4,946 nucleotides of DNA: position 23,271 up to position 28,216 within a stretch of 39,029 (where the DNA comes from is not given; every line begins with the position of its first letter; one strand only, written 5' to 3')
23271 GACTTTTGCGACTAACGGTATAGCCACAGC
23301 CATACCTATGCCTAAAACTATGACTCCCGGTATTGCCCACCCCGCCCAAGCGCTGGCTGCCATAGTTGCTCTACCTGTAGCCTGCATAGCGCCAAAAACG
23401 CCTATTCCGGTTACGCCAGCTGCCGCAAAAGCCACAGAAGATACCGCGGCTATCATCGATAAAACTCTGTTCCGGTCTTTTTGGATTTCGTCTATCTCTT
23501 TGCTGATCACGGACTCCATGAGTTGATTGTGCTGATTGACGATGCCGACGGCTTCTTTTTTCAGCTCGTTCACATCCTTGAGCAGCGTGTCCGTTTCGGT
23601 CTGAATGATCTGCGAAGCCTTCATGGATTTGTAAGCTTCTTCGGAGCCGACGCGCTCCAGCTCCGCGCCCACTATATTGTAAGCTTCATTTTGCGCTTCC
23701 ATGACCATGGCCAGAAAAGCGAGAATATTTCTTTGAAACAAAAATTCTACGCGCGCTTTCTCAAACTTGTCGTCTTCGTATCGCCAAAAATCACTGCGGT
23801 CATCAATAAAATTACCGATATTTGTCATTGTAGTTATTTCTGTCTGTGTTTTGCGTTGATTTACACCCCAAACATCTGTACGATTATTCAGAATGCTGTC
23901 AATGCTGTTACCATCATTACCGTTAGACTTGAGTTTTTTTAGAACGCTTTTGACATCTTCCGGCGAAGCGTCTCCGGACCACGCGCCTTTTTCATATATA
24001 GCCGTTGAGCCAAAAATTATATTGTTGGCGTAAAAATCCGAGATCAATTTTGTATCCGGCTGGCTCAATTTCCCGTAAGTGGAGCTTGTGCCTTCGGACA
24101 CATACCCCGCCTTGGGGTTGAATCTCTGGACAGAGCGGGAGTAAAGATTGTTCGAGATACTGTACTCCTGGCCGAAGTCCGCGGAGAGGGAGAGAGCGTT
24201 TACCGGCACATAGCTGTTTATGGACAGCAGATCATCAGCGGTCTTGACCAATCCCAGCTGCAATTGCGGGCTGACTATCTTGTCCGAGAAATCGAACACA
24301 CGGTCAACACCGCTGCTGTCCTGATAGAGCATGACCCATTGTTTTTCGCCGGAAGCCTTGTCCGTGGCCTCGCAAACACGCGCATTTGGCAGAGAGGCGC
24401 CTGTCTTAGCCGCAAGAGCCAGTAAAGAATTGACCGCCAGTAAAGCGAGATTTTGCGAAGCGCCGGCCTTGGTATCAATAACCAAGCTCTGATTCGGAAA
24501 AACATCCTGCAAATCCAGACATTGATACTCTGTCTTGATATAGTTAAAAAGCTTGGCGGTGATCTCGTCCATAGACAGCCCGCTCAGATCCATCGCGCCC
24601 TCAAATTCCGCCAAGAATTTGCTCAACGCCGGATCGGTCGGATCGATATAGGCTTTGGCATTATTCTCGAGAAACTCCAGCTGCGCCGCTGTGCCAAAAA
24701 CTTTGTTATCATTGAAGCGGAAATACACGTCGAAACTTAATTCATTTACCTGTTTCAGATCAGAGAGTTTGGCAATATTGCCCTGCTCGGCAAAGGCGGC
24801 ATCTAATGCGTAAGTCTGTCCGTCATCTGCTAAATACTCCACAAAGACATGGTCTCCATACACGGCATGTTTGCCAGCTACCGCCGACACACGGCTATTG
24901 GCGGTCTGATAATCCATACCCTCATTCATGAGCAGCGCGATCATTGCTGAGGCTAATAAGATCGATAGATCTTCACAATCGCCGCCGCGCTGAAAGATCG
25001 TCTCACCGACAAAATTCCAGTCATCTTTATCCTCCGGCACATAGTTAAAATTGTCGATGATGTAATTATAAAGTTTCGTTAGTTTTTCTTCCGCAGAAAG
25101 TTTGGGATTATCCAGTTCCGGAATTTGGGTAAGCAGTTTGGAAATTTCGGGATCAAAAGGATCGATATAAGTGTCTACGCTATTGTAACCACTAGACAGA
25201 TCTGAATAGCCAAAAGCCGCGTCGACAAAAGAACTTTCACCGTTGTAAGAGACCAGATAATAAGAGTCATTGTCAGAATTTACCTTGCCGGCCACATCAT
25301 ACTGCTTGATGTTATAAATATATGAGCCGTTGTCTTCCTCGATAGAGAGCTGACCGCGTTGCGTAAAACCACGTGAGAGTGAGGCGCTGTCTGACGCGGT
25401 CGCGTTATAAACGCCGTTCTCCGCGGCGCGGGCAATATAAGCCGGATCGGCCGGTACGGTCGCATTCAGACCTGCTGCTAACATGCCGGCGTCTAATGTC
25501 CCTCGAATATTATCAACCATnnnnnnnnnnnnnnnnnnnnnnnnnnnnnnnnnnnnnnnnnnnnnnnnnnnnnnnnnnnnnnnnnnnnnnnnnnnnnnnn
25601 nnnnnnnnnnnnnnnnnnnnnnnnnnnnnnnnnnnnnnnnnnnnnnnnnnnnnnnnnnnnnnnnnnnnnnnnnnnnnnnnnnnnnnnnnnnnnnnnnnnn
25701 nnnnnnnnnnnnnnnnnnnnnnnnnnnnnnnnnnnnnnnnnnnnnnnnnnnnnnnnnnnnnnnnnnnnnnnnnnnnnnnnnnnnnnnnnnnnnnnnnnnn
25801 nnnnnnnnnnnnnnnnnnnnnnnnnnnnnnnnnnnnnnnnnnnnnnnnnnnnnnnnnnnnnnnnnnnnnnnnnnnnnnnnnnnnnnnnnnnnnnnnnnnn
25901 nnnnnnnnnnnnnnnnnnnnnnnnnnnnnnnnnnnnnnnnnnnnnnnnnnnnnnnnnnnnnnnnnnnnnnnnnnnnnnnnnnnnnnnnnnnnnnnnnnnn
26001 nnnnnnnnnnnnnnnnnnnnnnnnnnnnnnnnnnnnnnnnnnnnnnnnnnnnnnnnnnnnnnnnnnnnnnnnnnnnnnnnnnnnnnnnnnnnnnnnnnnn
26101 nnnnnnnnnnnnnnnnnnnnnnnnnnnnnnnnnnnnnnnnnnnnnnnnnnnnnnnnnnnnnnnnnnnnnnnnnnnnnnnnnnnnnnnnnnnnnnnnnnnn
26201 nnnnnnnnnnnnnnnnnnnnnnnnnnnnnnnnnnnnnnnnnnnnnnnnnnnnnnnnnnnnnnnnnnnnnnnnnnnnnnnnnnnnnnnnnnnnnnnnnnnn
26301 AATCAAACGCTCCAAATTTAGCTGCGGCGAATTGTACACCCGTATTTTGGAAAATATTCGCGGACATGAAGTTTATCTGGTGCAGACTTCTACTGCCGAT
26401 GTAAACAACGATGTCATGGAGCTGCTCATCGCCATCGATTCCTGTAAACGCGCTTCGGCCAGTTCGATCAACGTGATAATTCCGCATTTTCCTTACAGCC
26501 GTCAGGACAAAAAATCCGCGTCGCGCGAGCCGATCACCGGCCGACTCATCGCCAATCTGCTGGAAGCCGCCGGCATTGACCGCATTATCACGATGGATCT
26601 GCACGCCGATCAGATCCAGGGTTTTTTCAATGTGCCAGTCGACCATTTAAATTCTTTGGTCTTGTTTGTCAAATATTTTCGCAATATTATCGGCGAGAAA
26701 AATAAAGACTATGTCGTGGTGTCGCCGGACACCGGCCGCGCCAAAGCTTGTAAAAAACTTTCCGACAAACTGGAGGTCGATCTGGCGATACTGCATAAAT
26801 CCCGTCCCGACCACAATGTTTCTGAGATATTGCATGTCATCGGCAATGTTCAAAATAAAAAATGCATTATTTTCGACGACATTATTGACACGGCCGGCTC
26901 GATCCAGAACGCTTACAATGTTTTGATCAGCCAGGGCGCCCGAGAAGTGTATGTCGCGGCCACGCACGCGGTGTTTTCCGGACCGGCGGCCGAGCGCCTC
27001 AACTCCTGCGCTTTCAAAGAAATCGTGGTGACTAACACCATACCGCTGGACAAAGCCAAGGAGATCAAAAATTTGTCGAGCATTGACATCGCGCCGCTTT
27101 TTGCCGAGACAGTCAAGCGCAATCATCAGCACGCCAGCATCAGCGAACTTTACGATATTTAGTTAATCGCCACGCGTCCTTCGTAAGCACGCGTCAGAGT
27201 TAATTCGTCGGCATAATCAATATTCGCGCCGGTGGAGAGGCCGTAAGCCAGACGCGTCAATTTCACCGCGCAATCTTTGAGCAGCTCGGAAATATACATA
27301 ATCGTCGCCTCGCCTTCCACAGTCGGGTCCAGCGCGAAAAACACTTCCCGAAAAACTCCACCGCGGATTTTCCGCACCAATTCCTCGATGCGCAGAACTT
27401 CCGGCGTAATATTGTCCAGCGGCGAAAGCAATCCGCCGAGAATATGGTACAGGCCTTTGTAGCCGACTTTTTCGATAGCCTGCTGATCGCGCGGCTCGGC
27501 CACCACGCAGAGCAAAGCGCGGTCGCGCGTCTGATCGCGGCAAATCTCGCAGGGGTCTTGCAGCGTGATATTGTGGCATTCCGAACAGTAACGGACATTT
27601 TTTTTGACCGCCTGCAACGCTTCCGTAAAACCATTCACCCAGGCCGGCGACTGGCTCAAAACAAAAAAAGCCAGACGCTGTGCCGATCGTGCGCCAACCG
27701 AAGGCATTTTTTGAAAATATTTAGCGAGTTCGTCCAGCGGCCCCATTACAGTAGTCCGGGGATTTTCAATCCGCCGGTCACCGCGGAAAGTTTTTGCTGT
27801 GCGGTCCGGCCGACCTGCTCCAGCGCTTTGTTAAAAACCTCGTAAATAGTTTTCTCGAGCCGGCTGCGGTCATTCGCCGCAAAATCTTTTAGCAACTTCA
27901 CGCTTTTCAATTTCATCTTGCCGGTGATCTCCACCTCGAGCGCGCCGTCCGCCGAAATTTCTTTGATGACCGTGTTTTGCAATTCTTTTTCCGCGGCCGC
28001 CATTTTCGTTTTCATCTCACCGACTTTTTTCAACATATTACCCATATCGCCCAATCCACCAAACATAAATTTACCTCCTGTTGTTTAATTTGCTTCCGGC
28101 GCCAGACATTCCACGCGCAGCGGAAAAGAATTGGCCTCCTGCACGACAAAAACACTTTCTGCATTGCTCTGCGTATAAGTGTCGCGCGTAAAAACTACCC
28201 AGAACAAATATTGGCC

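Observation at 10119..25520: Orphan 5,133-aa giant ORF with no recognisable export signal or partner genes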

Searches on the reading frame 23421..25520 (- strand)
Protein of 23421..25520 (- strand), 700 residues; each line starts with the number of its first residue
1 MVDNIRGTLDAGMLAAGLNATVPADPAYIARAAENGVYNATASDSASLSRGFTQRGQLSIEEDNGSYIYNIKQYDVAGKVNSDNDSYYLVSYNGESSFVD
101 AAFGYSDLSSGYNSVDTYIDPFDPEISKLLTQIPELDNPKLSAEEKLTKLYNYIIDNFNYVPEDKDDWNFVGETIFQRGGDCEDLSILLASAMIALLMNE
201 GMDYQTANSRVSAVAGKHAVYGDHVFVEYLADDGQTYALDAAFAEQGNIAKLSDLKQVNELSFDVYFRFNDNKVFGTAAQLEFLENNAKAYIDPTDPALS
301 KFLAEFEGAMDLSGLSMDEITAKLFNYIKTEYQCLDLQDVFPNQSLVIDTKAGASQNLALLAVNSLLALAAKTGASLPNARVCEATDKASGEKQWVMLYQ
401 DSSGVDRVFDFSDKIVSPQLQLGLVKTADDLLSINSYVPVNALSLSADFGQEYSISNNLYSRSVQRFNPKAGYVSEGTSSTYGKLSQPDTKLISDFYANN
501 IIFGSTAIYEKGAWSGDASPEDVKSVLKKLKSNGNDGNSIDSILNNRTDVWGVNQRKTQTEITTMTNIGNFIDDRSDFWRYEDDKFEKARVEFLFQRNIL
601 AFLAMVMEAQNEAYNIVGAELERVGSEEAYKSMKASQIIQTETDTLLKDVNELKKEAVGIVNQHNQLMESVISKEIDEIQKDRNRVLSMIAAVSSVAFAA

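Call 59: predict_structure(alignment_id=A3)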
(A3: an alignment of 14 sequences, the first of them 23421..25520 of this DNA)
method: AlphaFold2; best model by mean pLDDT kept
length: 700 residues; sequences in the alignment: 14
mean_pLDDT: 62.5   pTM: 0.40
mean pLDDT of the five models: 62.5, 59.4, 56.9, 56.4, 56.0
residues with pLDDT >= 90: 61; 70-90: 250; 50-70: 161; < 50: 228
segments of 3 or more residues with pLDDT < 50: 1-82, 276-288, 339-341, 427-435, 469-554, 622-633, 683-700
pLDDT, mean of each block of 10 residues (from residue 1): 30 30 36 37 25 24 23 27 55 55 64 71 90 88 91 91 71 86 90 94 88 81 85 89 76 85 76 49 45 80 86 82 84 67 68 82 91 80 86 86 83 74 49 52 78 66 50 34 34 40 30 28 34 31 35 52 64 71 77 70 62 56 45 55 67 68 68 68 47 39
secondary structure, 60 per line:
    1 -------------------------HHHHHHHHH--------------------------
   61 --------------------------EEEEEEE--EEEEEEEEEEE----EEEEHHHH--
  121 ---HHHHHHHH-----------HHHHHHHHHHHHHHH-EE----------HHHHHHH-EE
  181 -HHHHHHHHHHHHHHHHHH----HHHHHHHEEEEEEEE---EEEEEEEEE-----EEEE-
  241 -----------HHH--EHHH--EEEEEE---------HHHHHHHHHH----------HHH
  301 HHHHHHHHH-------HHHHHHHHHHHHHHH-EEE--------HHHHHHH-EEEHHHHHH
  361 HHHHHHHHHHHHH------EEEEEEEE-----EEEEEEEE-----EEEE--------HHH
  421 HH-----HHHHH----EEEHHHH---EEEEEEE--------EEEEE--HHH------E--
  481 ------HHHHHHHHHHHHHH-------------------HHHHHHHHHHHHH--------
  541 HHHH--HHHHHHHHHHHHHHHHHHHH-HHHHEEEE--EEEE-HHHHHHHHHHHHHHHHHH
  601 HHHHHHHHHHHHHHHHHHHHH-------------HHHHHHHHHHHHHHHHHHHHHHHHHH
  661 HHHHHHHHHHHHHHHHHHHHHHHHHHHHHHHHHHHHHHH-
elements in order (helices of 4 or more, strands of 3 or more residues): H26-34 E87-93 E96-106 E111-114 H115-118 H124-131 H143-157 H171-177 H182-199 H204-210 E211-218 E222-230 E236-239 E263-268 H278-287 H298-309 H317-331 E333-335 H344-350 E352-354 H355-373 E380-387 E393-400 E406-409 H418-422 H428-432 E437-439 H440-443 E447-453 E462-466 H487-500 H520-532 H541-544 H547-566 H568-571 E572-575 E578-581 H583-621 H635-699

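Call 62: fold_search(model_id=the predicted structure, library=pdb)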
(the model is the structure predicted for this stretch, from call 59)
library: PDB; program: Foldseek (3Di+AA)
matches with E <= 10: 304; with E <= 0.001: 9
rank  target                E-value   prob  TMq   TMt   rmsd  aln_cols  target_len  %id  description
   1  4fgp_B                1.4e-05  1.00  0.16  0.52   8.5       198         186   18  Legionella pneumophila LapG (EGTA-treated) (released 2012-06-20)
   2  4fgq_A                2.5e-05  1.00  0.17  0.58   8.4       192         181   18  Legionella pneumophila LapG (released 2012-06-20)
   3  4fgq_B                2.7e-05  1.00  0.16  0.52   8.7       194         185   18  Legionella pneumophila LapG (released 2012-06-20)
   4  4fgp_A                4.0e-05  1.00  0.16  0.53   4.1       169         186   19  Legionella pneumophila LapG (EGTA-treated) (released 2012-06-20)
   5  4u65_E                6.1e-05  1.00  0.16  0.54  10.6       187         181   16  Structure of the periplasmic output domain of the Legionella pneumophila LapD ortholog CdgS9 in complex with Pseudomon (released 2014-08-13)
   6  4fgo                  6.1e-05  1.00  0.16  0.53   9.5       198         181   17  Legionella pneumophila LapG (calcium-bound) (released 2012-06-20)
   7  3isr_A                3.0e-04  1.00  0.16  0.36   5.7       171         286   17  The Crystal Structure of a Putative Cysteine Protease from Cytophaga hutchinsonii to 1.9A (released 2009-09-08)
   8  3isr_B                9.7e-04  1.00  0.14  0.32   5.8       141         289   17  The Crystal Structure of a Putative Cysteine Protease from Cytophaga hutchinsonii to 1.9A (released 2009-09-08)
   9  3isr_C                9.7e-04  1.00  0.15  0.33   5.7       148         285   16  The Crystal Structure of a Putative Cysteine Protease from Cytophaga hutchinsonii to 1.9A (released 2009-09-08)
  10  9y6s_8G               1.4e-03  1.00  0.12  0.14   4.0       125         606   14  96-nm repeat of the Leishmania tarentolae doublet microtubule (released 2025-12-17)
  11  3kd4_A                6.9e-03  1.00  0.12  0.16   7.7       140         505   15  CRYSTAL STRUCTURE OF A PUTATIVE PROTEASE (BDI_1141) FROM PARABACTEROIDES DISTASONIS ATCC 8503 AT 2.00 A RESOLUTION (released 2009-11-24)
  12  7ob6_A                7.7e-03  0.99  0.14  0.40  13.3       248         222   12  CPR-C4 - a conserved novel protease from the Candidate Phyla Radiation (released 2022-04-27)
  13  7pjo_AAA              1.1e-02  0.96  0.13  0.36  13.8       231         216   11  Crystal form 3 of CPR-C4: a cysteine protease from the Candidate Phyla Radiation (released 2022-07-06)
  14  7ob6_B                1.5e-02  0.97  0.14  0.41  13.4       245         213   13  CPR-C4 - a conserved novel protease from the Candidate Phyla Radiation (released 2022-04-27)
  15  7pjo_BBB              1.9e-02  0.90  0.12  0.34  14.0       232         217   11  Crystal form 3 of CPR-C4: a cysteine protease from the Candidate Phyla Radiation (released 2022-07-06)
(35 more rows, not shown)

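Call 63: search_solved_structures(query=A3, max_evalue=5, show_alignments=2)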
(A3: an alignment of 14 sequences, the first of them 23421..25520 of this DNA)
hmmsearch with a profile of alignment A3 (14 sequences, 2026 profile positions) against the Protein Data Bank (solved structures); distinct sequences matched with E-value up to 5: 9.
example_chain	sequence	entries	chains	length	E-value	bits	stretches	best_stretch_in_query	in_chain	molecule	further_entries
6nz0_Z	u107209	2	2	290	0.00034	21.6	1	301-444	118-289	Dyslexia-associated protein KIAA0319-like protein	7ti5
2yrl_A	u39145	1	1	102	0.0014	19.6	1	372-440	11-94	KIAA1837 protein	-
2xhe_B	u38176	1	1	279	0.022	15.6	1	1637-1830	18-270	SYNTAXIN1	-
2c26_A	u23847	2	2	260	0.035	14.9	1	386-451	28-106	ENDOGLUCANASE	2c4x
4fgo_A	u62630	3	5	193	0.11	13.3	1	167-199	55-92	Periplasmic protein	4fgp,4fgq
4jrw_A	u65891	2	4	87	0.11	13.2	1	394-441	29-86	Collagenase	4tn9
2y72_A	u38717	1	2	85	0.16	12.7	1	394-440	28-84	COLLAGENASE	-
4aqo_A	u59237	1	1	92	0.2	12.4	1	394-440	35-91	COLLAGENASE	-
23vw_A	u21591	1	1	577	0.98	10.1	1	1445-1591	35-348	CRISPR-associated DNA-binding protein Cas12m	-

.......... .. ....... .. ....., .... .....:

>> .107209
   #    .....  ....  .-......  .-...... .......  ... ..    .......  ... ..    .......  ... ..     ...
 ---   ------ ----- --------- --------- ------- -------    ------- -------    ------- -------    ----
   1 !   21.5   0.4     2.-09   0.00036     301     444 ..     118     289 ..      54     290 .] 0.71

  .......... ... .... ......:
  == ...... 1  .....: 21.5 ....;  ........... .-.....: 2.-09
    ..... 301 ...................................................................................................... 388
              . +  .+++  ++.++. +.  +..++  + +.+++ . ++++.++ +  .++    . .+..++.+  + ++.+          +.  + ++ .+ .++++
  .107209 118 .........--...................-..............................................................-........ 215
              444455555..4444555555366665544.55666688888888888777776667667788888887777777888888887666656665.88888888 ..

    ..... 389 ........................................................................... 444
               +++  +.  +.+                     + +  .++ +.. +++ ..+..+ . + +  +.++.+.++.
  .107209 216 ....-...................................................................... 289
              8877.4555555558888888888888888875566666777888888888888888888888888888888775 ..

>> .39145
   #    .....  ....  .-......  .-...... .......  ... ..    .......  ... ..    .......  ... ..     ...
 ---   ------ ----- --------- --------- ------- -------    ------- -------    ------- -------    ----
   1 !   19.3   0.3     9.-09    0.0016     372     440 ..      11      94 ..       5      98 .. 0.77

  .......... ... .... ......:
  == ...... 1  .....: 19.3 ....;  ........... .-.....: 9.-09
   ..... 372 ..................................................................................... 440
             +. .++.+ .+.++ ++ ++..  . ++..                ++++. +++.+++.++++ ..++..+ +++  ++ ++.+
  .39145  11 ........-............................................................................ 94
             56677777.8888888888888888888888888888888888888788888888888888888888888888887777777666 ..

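Call 96: find_related_loci(query=window:23421-25520:-, collection=metagenome_contigs, flank=10000)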
Query window:23421-25520:- (700 aa) in metagenome_contigs; peptide patterns used: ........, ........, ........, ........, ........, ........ (x = any residue, [..] = any of these).
104 stretches matched a pattern, but none encodes a relative of the query by tblastn (E <= 1e-3).

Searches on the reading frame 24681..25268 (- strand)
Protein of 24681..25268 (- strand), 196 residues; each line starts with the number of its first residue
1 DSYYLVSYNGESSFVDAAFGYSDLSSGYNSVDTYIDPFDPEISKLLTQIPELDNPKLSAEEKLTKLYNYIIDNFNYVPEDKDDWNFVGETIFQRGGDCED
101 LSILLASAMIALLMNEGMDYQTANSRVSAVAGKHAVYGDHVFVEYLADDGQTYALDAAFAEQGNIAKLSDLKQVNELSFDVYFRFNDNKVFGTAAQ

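Call 65: search_solved_structures(query=window:24681-25268:-, max_evalue=10, show_alignments=3)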
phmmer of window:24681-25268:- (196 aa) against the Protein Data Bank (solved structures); distinct sequences matched with E-value up to 10: 1.
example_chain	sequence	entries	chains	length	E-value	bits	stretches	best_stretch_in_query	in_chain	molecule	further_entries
4fgo_A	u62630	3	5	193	0.28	14.2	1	69-112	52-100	Periplasmic protein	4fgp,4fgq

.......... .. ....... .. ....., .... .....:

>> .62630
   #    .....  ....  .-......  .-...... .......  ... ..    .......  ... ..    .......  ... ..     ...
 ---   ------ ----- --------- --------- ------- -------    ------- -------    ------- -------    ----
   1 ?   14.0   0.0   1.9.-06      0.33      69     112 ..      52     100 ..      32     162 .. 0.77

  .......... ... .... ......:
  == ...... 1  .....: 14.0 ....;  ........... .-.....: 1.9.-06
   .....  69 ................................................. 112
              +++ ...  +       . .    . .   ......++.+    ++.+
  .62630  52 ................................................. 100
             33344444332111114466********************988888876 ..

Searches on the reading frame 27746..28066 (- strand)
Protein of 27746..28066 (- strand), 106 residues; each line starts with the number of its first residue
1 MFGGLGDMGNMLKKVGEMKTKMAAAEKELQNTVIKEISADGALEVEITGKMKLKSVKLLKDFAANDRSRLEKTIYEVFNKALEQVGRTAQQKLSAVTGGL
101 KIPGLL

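Call 7: search_protein_families(library=pfam, proteins=[window:27746-28066:-], max_evalue=0.001)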
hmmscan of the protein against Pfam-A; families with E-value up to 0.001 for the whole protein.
window:27746-28066:- (106 aa): 1 family
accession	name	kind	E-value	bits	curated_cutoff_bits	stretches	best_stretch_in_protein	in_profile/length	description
PF02575.21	YbaB_DNA_bd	-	7e-16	58.6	25.5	1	13-100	2-90/91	YbaB/EbfC DNA-binding family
